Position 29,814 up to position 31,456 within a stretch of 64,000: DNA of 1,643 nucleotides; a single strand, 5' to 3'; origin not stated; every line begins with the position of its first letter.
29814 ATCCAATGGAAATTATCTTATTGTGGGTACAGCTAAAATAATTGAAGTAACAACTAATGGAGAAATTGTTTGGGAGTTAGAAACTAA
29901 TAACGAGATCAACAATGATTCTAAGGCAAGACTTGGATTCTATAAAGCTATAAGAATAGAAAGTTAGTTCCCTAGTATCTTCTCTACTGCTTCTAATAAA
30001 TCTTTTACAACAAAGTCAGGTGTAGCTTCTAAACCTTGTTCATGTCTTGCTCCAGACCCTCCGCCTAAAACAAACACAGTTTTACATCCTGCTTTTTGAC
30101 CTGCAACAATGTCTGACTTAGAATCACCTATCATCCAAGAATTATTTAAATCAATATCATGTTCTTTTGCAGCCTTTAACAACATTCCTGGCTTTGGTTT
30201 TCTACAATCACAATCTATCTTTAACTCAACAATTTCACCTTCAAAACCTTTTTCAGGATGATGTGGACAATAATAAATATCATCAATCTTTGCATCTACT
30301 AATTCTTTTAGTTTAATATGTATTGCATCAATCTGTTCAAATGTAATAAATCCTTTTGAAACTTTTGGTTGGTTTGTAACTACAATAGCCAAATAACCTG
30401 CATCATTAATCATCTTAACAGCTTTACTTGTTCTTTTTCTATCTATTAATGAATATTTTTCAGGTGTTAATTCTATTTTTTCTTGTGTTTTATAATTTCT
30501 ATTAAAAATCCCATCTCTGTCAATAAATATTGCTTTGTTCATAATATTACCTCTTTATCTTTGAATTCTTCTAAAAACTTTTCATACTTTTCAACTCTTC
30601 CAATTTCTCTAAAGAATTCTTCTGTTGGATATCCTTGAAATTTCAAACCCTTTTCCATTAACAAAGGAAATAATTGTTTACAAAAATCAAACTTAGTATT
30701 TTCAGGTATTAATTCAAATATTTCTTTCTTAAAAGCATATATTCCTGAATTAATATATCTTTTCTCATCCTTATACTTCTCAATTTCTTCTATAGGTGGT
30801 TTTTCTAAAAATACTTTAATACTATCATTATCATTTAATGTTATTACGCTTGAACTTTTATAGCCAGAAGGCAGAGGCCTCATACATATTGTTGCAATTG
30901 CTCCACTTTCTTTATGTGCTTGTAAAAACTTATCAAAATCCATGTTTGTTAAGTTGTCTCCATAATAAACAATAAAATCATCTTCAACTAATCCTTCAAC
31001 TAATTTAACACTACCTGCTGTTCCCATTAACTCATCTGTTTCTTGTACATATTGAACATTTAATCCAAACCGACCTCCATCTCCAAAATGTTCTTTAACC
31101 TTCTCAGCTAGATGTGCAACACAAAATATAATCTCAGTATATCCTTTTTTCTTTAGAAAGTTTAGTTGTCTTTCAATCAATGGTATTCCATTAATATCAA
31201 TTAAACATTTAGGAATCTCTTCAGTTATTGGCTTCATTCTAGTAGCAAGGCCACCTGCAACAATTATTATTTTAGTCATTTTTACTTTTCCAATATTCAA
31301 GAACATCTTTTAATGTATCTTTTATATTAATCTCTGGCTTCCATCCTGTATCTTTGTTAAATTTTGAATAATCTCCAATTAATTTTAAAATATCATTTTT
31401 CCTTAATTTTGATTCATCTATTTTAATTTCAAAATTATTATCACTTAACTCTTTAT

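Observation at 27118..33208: Complete GDP-D-glycero-alpha-D-manno-heptose pathway plus GMD-like/Rmd-like pair: candidate GDP-6-deoxy-heptose biosynthesis in an archaeon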

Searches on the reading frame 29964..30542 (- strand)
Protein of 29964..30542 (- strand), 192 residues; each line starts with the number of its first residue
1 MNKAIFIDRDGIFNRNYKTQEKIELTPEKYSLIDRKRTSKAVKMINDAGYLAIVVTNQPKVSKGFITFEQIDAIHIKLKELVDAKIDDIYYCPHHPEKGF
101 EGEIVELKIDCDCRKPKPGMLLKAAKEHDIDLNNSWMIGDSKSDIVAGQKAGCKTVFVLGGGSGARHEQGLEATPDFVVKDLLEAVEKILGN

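Call 4: search_protein_families(library=ncbifam, proteins=[window:29964-30542:-], max_evalue=0.00001)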
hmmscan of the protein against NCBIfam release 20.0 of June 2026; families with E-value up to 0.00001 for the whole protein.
window:29964-30542:- (192 aa): 15 families
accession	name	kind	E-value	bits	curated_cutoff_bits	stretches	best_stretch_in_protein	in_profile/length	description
NF006506.0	PRK08942.1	equivalog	5.2e-42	143.4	178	1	1-190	2-178/182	D-glycero-beta-D-manno-heptose 1,7-bisphosphate 7-phosphatase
TIGR01656.1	Histidinol-ppas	subfamily_domain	1e-33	116.3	84.15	1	3-156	1-143/149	histidinol-phosphate phosphatase domain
TIGR00213.1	GmhB_yaeD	subfamily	1.7e-33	115.8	149.6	1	2-163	1-154/176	D-glycero-beta-D-manno-heptose 1,7-bisphosphate 7-phosphatase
NF005264.0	PRK06769.1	equivalog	5.7e-31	107.7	217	1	3-190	5-172/175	HAD-IIIA family hydrolase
NF050049.1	HBPPhtaseGmhB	domain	1.3e-26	93.5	250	1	2-159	3-144/171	D-glycero-alpha-D-manno-heptose-1,7-bisphosphate 7-phosphatase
TIGR01662.1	HAD-SF-IIIA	subfamily_domain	8.1e-24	84.3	44.6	1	3-158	1-138/141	HAD-IIIA family hydrolase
NF003937.0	PRK05446.1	equivalog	4.7e-15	55.5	443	1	1-158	2-148/355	bifunctional histidinol-phosphatase/imidazoleglycerol-phosphate dehydratase HisB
TIGR01261.1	hisB_Nterm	equivalog_domain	3e-14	52.8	140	1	2-150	1-138/161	histidinol-phosphatase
NF009695.0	PRK13222.1-2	equivalog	4.1e-13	49.3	225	1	114-189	149-222/226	phosphoglycolate phosphatase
NF009804.0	PRK13288.1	equivalog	5.2e-10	39.2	218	1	111-185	134-206/215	pyrophosphatase PpaX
TIGR01449.2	PGP_bact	equivalog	2.7e-08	33.6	180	1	113-176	139-199/213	phosphoglycolate phosphatase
TIGR01422.2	phosphonatase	equivalog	2.1e-07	30.5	220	1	95-165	135-206/251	phosphonoacetaldehyde hydrolase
TIGR02253.1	CTE7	subfamily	3.7e-07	30.1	169.75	1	110-184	145-219/221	TIGR02253 family HAD-type hydrolase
TIGR01454.1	AHBA_synth_RP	hypoth_equivalog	4.2e-06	26.5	246.65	1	114-181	130-195/205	AHBA synthesis associated protein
TIGR03351.1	PhnX-like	hypoth_equivalog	9.2e-06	25.8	218.9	0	110-185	140-214/220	phosphonatase-like hydrolase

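Call 5: search_protein_families(library=pfam, proteins=[window:29964-30542:-], max_evalue=0.00001)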
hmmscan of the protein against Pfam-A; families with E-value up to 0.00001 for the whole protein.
window:29964-30542:- (192 aa): 3 families
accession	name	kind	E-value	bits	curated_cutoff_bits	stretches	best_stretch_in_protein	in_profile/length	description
PF13242.12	Hydrolase_like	-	9.1e-21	74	22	1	113-185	2-75/75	HAD-hyrolase-like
PF13419.12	HAD_2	-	9.1e-10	39.4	23.8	1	110-158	130-178/178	Haloacid dehalogenase-like hydrolase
PF00702.32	Hydrolase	-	2.7e-06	28.3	26.4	1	106-152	151-191/191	haloacid dehalogenase-like hydrolase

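Call 16: search_solved_structures(query=window:29964-30542:-, max_evalue=0.00001)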
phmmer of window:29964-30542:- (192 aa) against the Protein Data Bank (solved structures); distinct sequences matched with E-value up to 0.00001: 6.
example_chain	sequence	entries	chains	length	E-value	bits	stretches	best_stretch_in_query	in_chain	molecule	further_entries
3l8e_A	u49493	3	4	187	1.8e-22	83.1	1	4-182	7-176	D,D-heptose 1,7-bisphosphate phosphatase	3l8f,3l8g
2gmw_A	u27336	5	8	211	2.6e-22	82.5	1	4-182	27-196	D,D-heptose 1,7-bisphosphate phosphatase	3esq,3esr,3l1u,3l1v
4pnh_A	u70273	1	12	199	8.7e-19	71.1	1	3-162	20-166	D,D-heptose 1,7-bisphosphate phosphatase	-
3l8h_A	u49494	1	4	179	2.3e-17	66.4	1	3-190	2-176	Putative haloacid dehalogenase-like hydrolase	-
2o2x_A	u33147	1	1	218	1.8e-15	60.3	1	4-187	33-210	hypothetical protein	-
2fpr_A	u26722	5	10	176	3.3e-08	36.5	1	3-153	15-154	Histidine biosynthesis bifunctional protein hisB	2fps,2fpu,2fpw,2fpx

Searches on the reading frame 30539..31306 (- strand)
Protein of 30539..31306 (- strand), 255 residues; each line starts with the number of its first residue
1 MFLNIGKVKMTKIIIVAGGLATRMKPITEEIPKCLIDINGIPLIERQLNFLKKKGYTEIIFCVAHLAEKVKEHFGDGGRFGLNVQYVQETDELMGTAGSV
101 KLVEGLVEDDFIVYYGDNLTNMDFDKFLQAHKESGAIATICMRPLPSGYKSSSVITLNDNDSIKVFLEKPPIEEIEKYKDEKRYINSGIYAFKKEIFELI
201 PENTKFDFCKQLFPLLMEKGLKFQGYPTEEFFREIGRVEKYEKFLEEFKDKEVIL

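Call 4: search_protein_families(library=ncbifam, proteins=[window:30539-31306:-], max_evalue=0.00001)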
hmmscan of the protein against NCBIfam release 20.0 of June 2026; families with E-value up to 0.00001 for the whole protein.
window:30539-31306:- (255 aa): 27 families (the best 25 are shown)
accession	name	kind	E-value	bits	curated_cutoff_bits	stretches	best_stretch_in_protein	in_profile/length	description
NF052502.1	man1P_GTase_Rv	exception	2.5e-40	138.4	440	1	13-241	3-223/352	mannose-1-phosphate guanylyltransferase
TIGR03992.1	Arch_glmU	subfamily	5.2e-32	111.2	292.1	1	12-201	2-177/393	bifunctional sugar-1-phosphate nucleotidylyltransferase/acetyltransferase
NF049965.1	GlMnHpPGnyltfHddC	equivalog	2.1e-28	99.5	300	1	12-246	2-219/221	D-glycero-D-manno-heptose 1-phosphate guanosyltransferase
NF045761.1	NAMPUrTaseMurU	equivalog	3.6e-28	98.9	250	1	12-240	2-219/226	N-acetylmuramate alpha-1-phosphate uridylyltransferase MurU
NF041313.1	UDPGP_AglF_Halo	equivalog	3.5e-27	95.3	400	1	13-198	3-180/234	UTP--glucose-1-phosphate uridylyltransferase AglF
TIGR01208.1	rmlA_long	equivalog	1.3e-24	86.7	320.25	1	12-201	1-183/353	glucose-1-phosphate thymidylyltransferase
NF041173.1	Sug_nt_acttase_Thmprot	equivalog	1.7e-19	70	600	1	12-201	2-177/405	bifunctional sugar-1-phosphate nucleotidylyltransferase/acetyltransferase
TIGR02091.1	glgC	equivalog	2.3e-19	69.7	424.9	1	14-241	4-252/364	glucose-1-phosphate adenylyltransferase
TIGR02623.1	G1P_cyt_trans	equivalog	1.4e-18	67.3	300.25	2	89-235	99-232/255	glucose-1-phosphate cytidylyltransferase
NF002772.0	PRK02862.1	equivalog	8.9e-17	60.9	537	1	14-241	7-265/429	glucose-1-phosphate adenylyltransferase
NF010935.0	PRK14355.1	equivalog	3.6e-14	52.3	718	1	13-197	6-183/459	bifunctional UDP-N-acetylglucosamine diphosphorylase/glucosamine-1-phosphate N-acetyltransferase GlmU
NF010934.1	PRK14354.1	equivalog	7.7e-14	51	450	1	13-196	2-176/447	bifunctional UDP-N-acetylglucosamine diphosphorylase/glucosamine-1-phosphate N-acetyltransferase GlmU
NF001947.0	PRK00725.1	subfamily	1.7e-13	50.1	470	1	10-221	16-250/426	glucose-1-phosphate adenylyltransferase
TIGR01173.1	glmU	equivalog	6.8e-13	48.2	366.85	1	12-197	2-177/452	bifunctional UDP-N-acetylglucosamine diphosphorylase/glucosamine-1-phosphate N-acetyltransferase GlmU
NF003670.0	PRK05293.1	equivalog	8.6e-13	47.9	470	1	14-241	8-251/382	glucose-1-phosphate adenylyltransferase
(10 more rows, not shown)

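Call 5: search_protein_families(library=pfam, proteins=[window:30539-31306:-], max_evalue=0.00001)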
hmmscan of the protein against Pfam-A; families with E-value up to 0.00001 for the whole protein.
window:30539-31306:- (255 aa): 2 families
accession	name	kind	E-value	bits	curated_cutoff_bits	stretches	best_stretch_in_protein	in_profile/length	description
PF00483.29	NTP_transferase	-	9.9e-33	114.2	21.2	1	13-244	2-238/245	Nucleotidyl transferase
PF12804.13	NTP_transf_3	-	2.1e-08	34.9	27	1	14-138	2-118/160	MobA-like NTP transferase domain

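Call 14: search_solved_structures(query=window:30539-31306:-, max_evalue=1e-10)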
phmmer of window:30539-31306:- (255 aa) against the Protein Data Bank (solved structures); distinct sequences matched with E-value up to 1e-10: 22.
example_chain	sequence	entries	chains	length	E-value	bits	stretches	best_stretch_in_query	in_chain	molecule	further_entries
8x7s_B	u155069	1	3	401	1.9e-39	139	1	11-242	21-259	UTP--glucose-1-phosphate uridylyltransferase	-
7whr_B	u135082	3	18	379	2.8e-23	86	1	12-242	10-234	Nucleotidyl transferase family protein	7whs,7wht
5xhw_A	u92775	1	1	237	4.3e-20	75.6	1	10-249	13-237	Putative 6-deoxy-D-mannoheptose pathway protein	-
6jq8_A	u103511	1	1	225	5e-20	75.4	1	12-249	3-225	Putative 6-deoxy-D-mannoheptose pathway protein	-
4y7t_A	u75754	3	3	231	1.4e-18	70.6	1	12-131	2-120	Nucleotidyl transferase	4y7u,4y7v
7d72_K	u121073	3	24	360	2.3e-17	66.7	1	12-239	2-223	Mannose-1-phosphate guanyltransferase beta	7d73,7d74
8hhd_A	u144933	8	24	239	1e-15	61.3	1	12-142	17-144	Nucleotidyl transferase | N-acetylmuramate alpha-1-phosphate uridylyltransferase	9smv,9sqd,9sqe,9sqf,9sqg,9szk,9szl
7x8j_A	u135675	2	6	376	2.7e-15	59.9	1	12-241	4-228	Mannose-1-phosphate guanylyltransferase 1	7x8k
8yre_D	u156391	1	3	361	3.2e-15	59.7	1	12-241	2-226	Mannose-1-phosphate guanylyltransferase 1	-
1jyk_A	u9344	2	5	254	1.2e-13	54.5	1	11-75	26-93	CTP:phosphocholine Cytidylyltransferase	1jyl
1h5s_D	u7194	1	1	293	3.6e-12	49.7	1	9-197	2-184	Glucose-1-phosphate thymidylyltransferase 1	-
6i3m_G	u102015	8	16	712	3.7e-12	49.6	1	13-151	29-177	Translation initiation factor eIF-2B subunit epsilon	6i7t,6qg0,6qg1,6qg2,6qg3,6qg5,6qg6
5mni_E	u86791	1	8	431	4.4e-12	49.4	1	14-224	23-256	Glucose-1-phosphate adenylyltransferase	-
1h5r_B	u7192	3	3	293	4.6e-12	49.3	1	9-197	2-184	GLUCOSE-1-PHOSPHATE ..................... | Glucose-1-phosphate thymidylyltransferase 1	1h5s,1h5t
1h5r_A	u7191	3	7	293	4.6e-12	49.3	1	9-197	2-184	GLUCOSE-1-PHOSPHATE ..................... | Glucose-1-phosphate thymidylyltransferase 1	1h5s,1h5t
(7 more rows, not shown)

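Call 56: find_homologous_proteins(query=window:30539-31306:-, max_evalue=1e-20)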
Query window:30539-31306:- (255 aa): 267 proteins with E <= 1e-20 among 836 candidates; the best 120 are listed.
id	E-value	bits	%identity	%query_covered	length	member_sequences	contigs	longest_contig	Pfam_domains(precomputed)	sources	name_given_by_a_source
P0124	3.0e-159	546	100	96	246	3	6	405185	PF00483.30,PF12804.14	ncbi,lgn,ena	-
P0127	3.7e-121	421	78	96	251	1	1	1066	PF00483.30,PF12804.14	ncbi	-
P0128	5.4e-119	414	76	96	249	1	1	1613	PF00483.30,PF12804.14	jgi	jgi:mannose-1-phosphate guanylyltransferase/phosphomannomutase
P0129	6.6e-118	411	75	96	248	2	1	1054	PF00483.30,PF12804.14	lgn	-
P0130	1.1e-114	400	72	95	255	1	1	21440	PF00483.30,PF12804.14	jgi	-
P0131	1.6e-113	396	75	95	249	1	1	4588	PF00483.30,PF12804.14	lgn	-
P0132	4.4e-113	395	72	96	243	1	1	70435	PF00483.30,PF12804.14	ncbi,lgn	-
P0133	2.4e-112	393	71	96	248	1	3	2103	PF00483.30,PF12804.14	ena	-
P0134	3.0e-112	392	72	96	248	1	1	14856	PF00483.30,PF12804.14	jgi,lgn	-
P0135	8.4e-111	388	71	96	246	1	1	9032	PF00483.30,PF12804.14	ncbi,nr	ncbi:NDP-sugar synthase [Candidatus Woesearchaeota archaeon]|nr:NDP-sugar synthase [Candidatus Woese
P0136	1.7e-110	387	71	96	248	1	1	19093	PF00483.30,PF12804.14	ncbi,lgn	-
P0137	4.7e-110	385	70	96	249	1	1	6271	PF00483.30,PF12804.14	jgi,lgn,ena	-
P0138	1.0e-109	384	71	96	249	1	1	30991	PF00483.30,PF12804.14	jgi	jgi:NDP-sugar pyrophosphorylase family protein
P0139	1.3e-108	380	71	96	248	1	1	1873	PF00483.30,PF12804.14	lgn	-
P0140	1.6e-107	377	71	96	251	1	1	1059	PF00483.30,PF12804.14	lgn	-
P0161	1.2e-98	348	63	95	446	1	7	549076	PF00483.30,PF13419.13,PF00702.33,PF08645.18,PF13242.13,PF12804.14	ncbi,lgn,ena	-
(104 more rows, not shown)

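Call 72: find_encoding_contigs(protein=P0161, flank=8000, max_places=1)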
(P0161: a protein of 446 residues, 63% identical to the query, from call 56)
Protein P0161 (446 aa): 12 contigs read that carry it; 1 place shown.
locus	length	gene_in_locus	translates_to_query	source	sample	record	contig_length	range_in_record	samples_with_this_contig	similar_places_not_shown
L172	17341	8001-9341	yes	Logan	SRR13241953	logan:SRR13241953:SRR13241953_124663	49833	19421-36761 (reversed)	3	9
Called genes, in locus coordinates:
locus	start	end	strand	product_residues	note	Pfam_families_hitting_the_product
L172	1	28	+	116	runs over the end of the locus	-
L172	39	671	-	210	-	-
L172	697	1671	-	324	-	PF01073:3Beta_HSD, PF01370:Epimerase, PF02719:Polysacc_synt_2, PF04321:RmlD_sub_bind, PF07993:NAD_binding_4 (faint), PF13460:NAD_binding_10, PF16363:GDP_Man_Dehyd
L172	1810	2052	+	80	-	-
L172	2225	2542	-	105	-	-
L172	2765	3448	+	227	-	PF00535:Glycos_transf_2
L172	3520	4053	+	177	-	PF01909:NTP_transf_2 (weak), PF18765:Polbeta (weak)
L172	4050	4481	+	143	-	-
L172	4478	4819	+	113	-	PF10066:DUF2304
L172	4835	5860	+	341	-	PF00483:NTP_transferase, PF12804:NTP_transf_3 (weak), PF22640:ManC_GMP_beta-helix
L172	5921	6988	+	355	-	PF13506:Glyco_transf_21 (weak), PF13641:Glyco_tranf_2_3, PF00535:Glycos_transf_2, PF10111:Glyco_tranf_2_2, PF13632:Glyco_trans_2_3 (weak)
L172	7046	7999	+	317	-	PF01073:3Beta_HSD, PF01370:Epimerase, PF02719:Polysacc_synt_2, PF04321:RmlD_sub_bind, PF05368:NmrA (weak), PF13460:NAD_binding_10, PF16363:GDP_Man_Dehyd, PF07993:NAD_binding_4, +1 more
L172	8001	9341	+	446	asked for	PF00483:NTP_transferase, PF12804:NTP_transf_3, PF00702:Hydrolase, PF08645:PNK3P (faint), PF13242:Hydrolase_like, PF13419:HAD_2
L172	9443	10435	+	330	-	PF00288:GHMP_kinases_N, PF08544:GHMP_kinases_C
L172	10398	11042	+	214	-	PF13580:SIS_2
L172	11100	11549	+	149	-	-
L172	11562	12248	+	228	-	PF00923:TAL_FSA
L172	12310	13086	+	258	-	PF00106:adh_short, PF01370:Epimerase, PF02719:Polysacc_synt_2 (weak), PF08659:KR, PF16363:GDP_Man_Dehyd (weak), PF23441:SDR, PF13460:NAD_binding_10 (weak), PF13561:adh_short_C2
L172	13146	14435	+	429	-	PF03721:UDPG_MGDP_dh_N, PF00984:UDPG_MGDP_dh, PF03720:UDPG_MGDP_dh_C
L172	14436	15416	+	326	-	PF01408:GFO_IDH_MocA, PF03447:NAD_binding_3, PF03807:F420_oxidored (weak), PF02894:GFO_IDH_MocA_C, PF22725:GFO_IDH_MocA_C3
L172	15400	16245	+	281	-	PF13489:Methyltransf_23, PF02353:CMAS (weak), PF07021:MetW, PF13847:Methyltransf_31, PF08241:Methyltransf_11, PF08242:Methyltransf_12, PF13649:Methyltransf_25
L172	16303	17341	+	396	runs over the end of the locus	PF13439:Glyco_transf_4, PF20706:GT4-conflict (weak), PF00534:Glycos_transf_1, PF13692:Glyco_trans_1_4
